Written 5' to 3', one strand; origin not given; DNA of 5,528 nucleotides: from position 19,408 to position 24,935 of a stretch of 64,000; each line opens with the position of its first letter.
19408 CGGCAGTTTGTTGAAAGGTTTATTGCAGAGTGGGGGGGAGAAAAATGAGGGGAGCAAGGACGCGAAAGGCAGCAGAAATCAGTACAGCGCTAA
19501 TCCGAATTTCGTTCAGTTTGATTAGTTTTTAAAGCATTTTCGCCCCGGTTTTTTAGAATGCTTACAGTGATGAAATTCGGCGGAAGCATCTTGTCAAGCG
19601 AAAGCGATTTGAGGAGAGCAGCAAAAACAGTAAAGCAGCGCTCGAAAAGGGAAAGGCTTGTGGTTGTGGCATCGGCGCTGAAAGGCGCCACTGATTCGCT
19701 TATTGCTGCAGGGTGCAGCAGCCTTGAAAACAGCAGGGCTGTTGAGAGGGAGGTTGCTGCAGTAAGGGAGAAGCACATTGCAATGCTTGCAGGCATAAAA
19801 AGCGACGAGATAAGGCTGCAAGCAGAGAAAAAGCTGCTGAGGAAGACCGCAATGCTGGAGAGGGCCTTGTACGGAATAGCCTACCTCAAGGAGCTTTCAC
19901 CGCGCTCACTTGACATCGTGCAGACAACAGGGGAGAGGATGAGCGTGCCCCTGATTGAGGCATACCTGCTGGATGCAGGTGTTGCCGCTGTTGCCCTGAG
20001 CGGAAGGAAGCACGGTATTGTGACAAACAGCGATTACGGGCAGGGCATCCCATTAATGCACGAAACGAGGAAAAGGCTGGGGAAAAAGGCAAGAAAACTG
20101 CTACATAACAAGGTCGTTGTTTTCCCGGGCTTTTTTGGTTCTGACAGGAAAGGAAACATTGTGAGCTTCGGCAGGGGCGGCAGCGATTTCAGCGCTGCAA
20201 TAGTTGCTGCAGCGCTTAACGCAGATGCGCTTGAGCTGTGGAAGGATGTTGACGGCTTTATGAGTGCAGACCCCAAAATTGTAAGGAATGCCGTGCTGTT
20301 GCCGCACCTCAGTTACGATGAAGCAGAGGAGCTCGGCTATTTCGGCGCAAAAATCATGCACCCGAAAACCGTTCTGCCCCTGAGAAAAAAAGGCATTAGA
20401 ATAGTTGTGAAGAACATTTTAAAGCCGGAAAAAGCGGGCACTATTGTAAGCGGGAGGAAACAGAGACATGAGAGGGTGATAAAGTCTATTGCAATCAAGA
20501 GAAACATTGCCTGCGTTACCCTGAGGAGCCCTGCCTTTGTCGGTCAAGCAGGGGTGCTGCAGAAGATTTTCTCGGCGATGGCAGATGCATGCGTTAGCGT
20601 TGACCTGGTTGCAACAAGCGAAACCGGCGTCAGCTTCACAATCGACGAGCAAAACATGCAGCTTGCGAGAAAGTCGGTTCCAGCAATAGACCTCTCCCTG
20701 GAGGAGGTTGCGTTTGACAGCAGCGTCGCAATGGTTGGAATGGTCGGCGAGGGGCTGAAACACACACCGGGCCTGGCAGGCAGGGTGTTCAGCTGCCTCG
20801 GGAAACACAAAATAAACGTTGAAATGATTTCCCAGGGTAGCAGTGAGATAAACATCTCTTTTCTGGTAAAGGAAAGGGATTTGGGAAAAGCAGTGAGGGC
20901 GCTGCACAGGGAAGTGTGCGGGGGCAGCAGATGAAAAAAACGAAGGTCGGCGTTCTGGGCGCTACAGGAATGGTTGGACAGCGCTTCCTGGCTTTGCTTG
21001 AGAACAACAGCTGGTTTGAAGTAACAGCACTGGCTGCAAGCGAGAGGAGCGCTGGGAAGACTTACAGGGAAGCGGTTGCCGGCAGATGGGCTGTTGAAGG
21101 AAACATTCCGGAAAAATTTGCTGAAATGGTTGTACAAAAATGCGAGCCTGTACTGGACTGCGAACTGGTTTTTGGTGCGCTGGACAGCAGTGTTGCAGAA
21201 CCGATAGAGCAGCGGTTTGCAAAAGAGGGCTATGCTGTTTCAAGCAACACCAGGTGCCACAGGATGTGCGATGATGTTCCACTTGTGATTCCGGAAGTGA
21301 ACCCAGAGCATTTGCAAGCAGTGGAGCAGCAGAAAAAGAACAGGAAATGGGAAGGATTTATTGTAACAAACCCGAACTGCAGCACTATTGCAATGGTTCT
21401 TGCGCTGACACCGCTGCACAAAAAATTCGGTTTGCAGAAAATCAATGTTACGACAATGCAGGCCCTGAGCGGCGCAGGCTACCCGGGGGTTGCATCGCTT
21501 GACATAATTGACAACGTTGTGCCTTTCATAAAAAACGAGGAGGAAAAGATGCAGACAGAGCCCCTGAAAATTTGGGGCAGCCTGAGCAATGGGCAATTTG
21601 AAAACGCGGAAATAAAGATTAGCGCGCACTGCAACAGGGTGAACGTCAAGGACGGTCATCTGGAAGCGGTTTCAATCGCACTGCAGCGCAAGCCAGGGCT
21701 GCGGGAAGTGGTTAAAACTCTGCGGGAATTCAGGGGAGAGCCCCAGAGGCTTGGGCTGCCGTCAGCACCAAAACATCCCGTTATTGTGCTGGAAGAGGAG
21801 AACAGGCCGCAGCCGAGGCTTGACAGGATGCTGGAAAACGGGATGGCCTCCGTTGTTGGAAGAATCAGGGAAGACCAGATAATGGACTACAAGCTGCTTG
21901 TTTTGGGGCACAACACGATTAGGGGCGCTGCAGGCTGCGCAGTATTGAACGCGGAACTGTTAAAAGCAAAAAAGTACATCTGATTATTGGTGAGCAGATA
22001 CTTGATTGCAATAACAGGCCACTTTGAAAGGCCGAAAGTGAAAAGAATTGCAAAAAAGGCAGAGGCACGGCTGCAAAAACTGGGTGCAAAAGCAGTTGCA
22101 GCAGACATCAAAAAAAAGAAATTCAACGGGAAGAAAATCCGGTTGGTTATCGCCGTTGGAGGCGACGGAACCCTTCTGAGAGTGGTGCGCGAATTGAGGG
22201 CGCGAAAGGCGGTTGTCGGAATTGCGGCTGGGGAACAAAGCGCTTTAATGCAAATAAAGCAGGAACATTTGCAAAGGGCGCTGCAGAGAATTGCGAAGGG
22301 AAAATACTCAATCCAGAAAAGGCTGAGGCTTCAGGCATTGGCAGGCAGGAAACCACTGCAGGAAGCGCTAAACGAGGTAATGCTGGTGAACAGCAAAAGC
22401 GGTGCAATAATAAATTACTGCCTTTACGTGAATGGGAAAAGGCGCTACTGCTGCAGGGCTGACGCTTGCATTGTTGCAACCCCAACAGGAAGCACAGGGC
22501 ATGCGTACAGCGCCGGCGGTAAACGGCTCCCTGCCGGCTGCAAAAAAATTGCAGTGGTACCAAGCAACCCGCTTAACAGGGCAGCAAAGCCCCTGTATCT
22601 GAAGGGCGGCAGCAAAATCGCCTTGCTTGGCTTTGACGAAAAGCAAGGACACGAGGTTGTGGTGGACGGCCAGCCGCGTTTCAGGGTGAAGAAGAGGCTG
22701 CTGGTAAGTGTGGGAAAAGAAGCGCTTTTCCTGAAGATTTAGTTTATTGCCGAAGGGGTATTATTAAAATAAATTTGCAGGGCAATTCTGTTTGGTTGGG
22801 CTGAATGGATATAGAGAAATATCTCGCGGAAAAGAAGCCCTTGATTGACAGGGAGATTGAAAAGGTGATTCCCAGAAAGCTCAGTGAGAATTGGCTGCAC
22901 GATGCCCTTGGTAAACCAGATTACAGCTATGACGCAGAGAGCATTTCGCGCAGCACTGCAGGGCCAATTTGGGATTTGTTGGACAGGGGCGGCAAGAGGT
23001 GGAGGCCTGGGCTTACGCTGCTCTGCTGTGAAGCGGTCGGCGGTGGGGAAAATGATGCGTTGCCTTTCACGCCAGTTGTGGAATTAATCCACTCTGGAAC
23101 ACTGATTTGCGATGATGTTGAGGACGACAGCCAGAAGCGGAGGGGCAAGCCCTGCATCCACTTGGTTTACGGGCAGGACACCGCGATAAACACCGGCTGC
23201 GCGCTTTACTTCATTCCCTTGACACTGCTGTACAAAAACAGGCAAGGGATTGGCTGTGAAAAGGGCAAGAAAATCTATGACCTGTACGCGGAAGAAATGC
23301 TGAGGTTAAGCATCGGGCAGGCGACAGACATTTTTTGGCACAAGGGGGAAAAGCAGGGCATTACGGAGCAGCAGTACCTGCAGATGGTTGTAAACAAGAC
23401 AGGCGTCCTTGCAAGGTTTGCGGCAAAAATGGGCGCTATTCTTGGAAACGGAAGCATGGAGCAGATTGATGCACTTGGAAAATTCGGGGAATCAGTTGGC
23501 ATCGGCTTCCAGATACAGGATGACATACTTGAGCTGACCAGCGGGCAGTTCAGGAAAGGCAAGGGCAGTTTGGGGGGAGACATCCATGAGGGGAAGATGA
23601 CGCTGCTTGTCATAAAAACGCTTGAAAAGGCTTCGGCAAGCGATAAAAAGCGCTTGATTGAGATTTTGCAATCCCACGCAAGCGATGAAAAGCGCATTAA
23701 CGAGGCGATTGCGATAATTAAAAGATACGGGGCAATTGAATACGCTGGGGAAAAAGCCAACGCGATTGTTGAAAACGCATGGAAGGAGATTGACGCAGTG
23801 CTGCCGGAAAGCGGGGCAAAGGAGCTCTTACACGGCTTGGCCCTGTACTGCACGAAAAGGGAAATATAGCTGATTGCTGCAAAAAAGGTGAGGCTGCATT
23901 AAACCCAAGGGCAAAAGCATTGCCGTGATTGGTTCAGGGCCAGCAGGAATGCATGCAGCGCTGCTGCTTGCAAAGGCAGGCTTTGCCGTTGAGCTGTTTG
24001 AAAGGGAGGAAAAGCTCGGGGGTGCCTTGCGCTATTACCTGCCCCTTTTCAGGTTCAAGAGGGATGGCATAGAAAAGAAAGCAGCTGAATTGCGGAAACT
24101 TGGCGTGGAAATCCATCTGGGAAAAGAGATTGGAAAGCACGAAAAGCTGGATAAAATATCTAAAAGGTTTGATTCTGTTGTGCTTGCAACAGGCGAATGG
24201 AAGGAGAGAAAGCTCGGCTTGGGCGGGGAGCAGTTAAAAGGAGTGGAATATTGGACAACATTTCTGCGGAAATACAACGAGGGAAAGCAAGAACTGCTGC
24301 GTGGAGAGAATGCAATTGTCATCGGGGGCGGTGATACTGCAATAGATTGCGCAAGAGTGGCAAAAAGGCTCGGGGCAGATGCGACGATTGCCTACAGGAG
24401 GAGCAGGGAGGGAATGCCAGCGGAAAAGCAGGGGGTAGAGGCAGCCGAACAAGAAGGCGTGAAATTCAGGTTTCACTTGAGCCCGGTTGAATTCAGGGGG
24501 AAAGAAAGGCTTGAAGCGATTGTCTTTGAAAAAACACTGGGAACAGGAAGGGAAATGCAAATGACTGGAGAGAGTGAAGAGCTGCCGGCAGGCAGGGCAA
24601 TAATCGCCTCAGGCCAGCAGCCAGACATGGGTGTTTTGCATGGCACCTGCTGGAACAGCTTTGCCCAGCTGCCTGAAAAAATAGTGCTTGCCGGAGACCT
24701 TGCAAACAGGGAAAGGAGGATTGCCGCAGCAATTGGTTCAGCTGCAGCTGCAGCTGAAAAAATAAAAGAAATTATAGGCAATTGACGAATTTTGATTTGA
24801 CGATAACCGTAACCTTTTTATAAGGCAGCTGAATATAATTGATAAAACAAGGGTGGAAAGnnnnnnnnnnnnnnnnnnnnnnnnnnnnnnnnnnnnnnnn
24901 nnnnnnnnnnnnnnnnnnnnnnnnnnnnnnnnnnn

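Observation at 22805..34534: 11.7-kb co-directional isoprenoid supercluster with a complete classical mevalonate pathway of chimeric archaeal and bacterial type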

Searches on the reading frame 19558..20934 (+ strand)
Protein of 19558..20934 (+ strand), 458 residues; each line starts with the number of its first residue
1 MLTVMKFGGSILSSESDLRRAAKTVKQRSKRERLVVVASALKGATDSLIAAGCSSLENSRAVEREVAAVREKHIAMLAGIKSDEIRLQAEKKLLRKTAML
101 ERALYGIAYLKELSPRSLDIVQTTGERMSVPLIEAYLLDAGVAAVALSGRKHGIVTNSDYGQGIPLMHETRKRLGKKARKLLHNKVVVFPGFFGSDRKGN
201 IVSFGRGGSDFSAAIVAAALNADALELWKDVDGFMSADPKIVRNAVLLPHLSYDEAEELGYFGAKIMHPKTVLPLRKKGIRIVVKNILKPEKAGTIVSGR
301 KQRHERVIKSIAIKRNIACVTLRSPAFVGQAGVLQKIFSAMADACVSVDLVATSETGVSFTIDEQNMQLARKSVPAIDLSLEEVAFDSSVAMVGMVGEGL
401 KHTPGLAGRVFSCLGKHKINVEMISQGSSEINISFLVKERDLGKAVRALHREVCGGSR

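Call 4: search_protein_families(library=pfam, proteins=[window:19558-20934:+])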
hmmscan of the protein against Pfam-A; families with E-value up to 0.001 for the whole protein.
window:19558-20934:+ (458 aa): 4 families
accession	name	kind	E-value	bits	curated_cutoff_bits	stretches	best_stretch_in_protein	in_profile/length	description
PF00696.33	AA_kinase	-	6.8e-50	170.4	24.9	1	1-286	1-234/234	Amino acid kinase family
PF22468.2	ACT_9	-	3.5e-36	123.2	27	2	395-452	3-60/61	ACT domain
PF13840.12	ACT_7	-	1.4e-18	66.9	27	1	389-451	5-65/65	ACT domain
PF01842.31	ACT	-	3.3e-12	46.4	27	1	402-451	9-63/66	ACT domain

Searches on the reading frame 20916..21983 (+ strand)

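Call 4: search_protein_families(library=pfam, proteins=[window:20916-21983:+])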
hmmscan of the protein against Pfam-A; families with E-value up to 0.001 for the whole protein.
window:20916-21983:+ (355 aa): 2 families
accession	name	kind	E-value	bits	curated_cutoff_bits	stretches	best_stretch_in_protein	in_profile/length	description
PF02774.23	Semialdhyde_dhC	-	1.3e-34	120.4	26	1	164-335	1-183/184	Semialdehyde dehydrogenase, dimerisation domain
PF01118.30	Semialdhyde_dh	-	8.9e-31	107.2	26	1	10-134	1-119/121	Semialdehyde dehydrogenase, NAD binding domain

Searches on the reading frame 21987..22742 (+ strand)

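Call 4: search_protein_families(library=pfam, proteins=[window:21987-22742:+])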
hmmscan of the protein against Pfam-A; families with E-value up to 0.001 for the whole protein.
window:21987-22742:+ (251 aa): 3 families
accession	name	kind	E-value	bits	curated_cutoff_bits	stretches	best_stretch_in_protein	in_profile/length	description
PF20143.4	NAD_kinase_C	-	1e-18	67.7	23.7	1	128-242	1-114/126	ATP-NAD kinase C-terminal domain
PF01513.26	NAD_kinase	-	1.7e-10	41.7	25.5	1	44-107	66-130/130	ATP-NAD kinase N-terminal domain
PF00781.29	DAGK_cat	-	0.00011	22.2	23.6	1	28-79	34-86/125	Diacylglycerol kinase catalytic domain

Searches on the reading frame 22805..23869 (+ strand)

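Call 3: search_protein_families(library=pfam, proteins=[window:22805-23869:+])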
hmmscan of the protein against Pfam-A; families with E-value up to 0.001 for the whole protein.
window:22805-23869:+ (354 aa): 1 family
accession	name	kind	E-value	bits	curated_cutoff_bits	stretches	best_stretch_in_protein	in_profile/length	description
PF00348.22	polyprenyl_synt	-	2.1e-64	217.6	27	1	54-304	7-250/251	Polyprenyl synthetase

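Call 5: search_protein_families(library=ncbifam, proteins=[window:22805-23869:+], max_evalue=0.00001)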
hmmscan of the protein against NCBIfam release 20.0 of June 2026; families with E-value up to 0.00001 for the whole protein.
window:22805-23869:+ (354 aa): 16 families
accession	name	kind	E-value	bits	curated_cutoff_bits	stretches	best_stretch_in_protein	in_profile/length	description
NF040698.1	IdsA_Meth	equivalog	1.3e-76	257.9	468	1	57-353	36-327/328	short chain isoprenyl diphosphate synthase IdsA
NF041003.1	GGPP_syn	equivalog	2e-57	194.7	500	1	58-352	35-324/326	geranylgeranyl diphosphate synthase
NF041169.1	f2_encap_cargo4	exception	1.3e-56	192.3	450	1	61-353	48-333/334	family 2 encapsulin nanocompartment cargo protein polyprenyl transferase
NF040789.2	gerfarn_diphsyn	equivalog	8.4e-44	150.1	560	1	58-353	41-344/345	geranylfarnesyl diphosphate synthase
NF045485.1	FPPsyn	subfamily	2.5e-36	125.3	275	1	59-292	33-270/288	farnesyl diphosphate synthase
NF042417.1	NPPPS_Mycobact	equivalog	4.9e-36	124.4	600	1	55-352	48-333/335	nonaprenyl/(2E,6E)-farnesyl/geranylgeranyl diphosphat synthase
TIGR02748.1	GerC3_HepT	equivalog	1.3e-35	123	456.55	1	57-353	37-318/319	heptaprenyl diphosphate synthase component II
NF045628.1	HxpDPsynlarge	equivalog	1.2e-34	119.8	500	1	57-352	29-309/311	hexaprenyl-diphosphate synthase large subunit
NF045549.1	GGPPsyn_IdsB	equivalog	2.2e-33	115.7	475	1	62-352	64-344/346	geranylgeranyl diphosphate synthase IdsB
TIGR02749.1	prenyl_cyano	equivalog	7.2e-33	114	383.2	1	58-352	39-320/322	solanesyl diphosphate synthase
NF008140.0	PRK10888.1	equivalog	5.2e-31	108.1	412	1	59-353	40-322/323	octaprenyl diphosphate synthase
NF045685.1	GGPPSynCrtE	equivalog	1.5e-30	106.2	460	1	61-288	40-267/293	geranylgeranyl diphosphate synthase CrtE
NF007877.0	PRK10581.1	equivalog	7.6e-22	77.8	321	1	62-290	43-273/299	(2E,6E)-farnesyl diphosphate synthase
NF042416.1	GFPPS_Mycobact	equivalog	1.6e-20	73.4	600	2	208-352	203-348/350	bifunctional (2E,6E)-farnesyl/geranyl diphosphate synthase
NF040627.1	GFPS_Meth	equivalog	5.2e-18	65.5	600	1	60-246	37-212/285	geranylfarnesyl diphosphate synthase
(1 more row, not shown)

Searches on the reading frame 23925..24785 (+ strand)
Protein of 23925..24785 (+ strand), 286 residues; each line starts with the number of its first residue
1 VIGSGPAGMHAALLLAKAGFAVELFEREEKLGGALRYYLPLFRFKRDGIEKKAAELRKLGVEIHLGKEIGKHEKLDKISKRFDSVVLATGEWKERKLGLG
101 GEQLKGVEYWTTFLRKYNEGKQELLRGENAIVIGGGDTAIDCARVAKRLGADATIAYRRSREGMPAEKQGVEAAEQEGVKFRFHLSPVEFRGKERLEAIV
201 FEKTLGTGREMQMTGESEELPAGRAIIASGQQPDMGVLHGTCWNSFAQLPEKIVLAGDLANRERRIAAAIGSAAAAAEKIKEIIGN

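Call 3: search_protein_families(library=pfam, proteins=[window:23925-24785:+])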
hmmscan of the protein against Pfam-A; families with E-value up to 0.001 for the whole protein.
window:23925-24785:+ (286 aa): 8 families
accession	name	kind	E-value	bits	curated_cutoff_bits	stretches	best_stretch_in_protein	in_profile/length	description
PF07992.20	Pyr_redox_2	-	4.6e-23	82.5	26.1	1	2-235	6-241/291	Pyridine nucleotide-disulphide oxidoreductase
PF00070.33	Pyr_redox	-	1.9e-13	51.2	22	1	130-202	2-80/82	Pyridine nucleotide-disulphide oxidoreductase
PF13738.12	Pyr_redox_3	-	5.2e-10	39.5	30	1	83-239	126-275/305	Pyridine nucleotide-disulphide oxidoreductase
PF13450.12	NAD_binding_8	-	1.6e-08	35.1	21.9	1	2-37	2-37/68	NAD(P)-binding Rossmann-like domain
PF12831.13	FAD_oxidored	-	6e-06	26.2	27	1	2-35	5-38/416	FAD dependent oxidoreductase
PF01266.30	DAO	-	2.9e-05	24.2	27.9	0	2-34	5-38/353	FAD dependent oxidoreductase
PF03486.20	HI0933_like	-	5.1e-05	23.3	50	0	2-33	6-37/244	HI0933-like protein Rossmann domain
PF01494.25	FAD_binding_3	-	0.00095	18.9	22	0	2-30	7-35/349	FAD binding domain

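Call 5: search_protein_families(library=ncbifam, proteins=[window:23925-24785:+], max_evalue=0.00001)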
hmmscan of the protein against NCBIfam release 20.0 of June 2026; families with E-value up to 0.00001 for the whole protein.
window:23925-24785:+ (286 aa): 27 families (the best 25 are shown)
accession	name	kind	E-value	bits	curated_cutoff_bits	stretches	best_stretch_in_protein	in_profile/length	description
NF009410.0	PRK12771.1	subfamily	6.3e-60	203.3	516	1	2-284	144-445/566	NAD(P)-binding protein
NF009454.0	PRK12814.1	equivalog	9.6e-48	163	916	1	1-236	198-440/657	putative NADPH-dependent glutamate synthase small subunit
TIGR03315.1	Se_ygfK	equivalog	1.5e-47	161.7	835.3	1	2-239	543-782/1012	putative selenate reductase subunit YgfK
TIGR01316.1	gltA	equivalog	1.9e-44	152.2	471.75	1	2-234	139-388/449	NADPH-dependent glutamate synthase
NF009414.0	PRK12778.1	equivalog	3.6e-42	144.6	1103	1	1-235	436-688/752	bifunctional dihydroorotate dehydrogenase B NAD binding subunit/NADPH-dependent glutamate synthase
TIGR01318.1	gltD_gamma_fam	subfamily_domain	1e-39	136.4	482.95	1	1-233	146-398/467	glutamate synthase, small subunit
NF009409.0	PRK12770.1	subfamily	2.7e-39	135.2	343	1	1-283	23-349/360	putative glutamate synthase subunit beta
NF009408.0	PRK12769.1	equivalog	5.1e-33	114.1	1003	1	1-194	332-536/659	formate-dependent uric acid utilization protein AegA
NF009415.0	PRK12779.1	equivalog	2e-32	112.1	1519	1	1-232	311-561/944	putative bifunctional glutamate synthase subunit beta/2-polyprenylphenol hydroxylase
TIGR01317.1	GOGAT_sm_gam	subfamily_domain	1.1e-31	110.2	447.7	1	1-160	148-316/485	glutamate synthase small subunit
NF009451.0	PRK12809.1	equivalog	7.9e-31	107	1154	1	2-240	316-575/639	formate-dependent uric acid utilization protein YgfT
NF009413.0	PRK12775.1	equivalog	1.1e-30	106.2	1895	1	2-194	436-639/1006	putative trifunctional 2-polyprenylphenol hydroxylase/glutamate synthase subunit beta/ferritin domain-containing protein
NF010590.0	PRK13984.1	equivalog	1.8e-30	105.7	946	1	1-190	293-493/611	putative oxidoreductase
TIGR03997.1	mycofact_OYE_2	equivalog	8.9e-16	57.4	793.15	1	2-101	385-482/645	mycofactocin system FadH/OYE family oxidoreductase 2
NF045599.1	bili_reduct_long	exception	5.4e-15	54.7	750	1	2-280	387-641/641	bilirubin reductase, long form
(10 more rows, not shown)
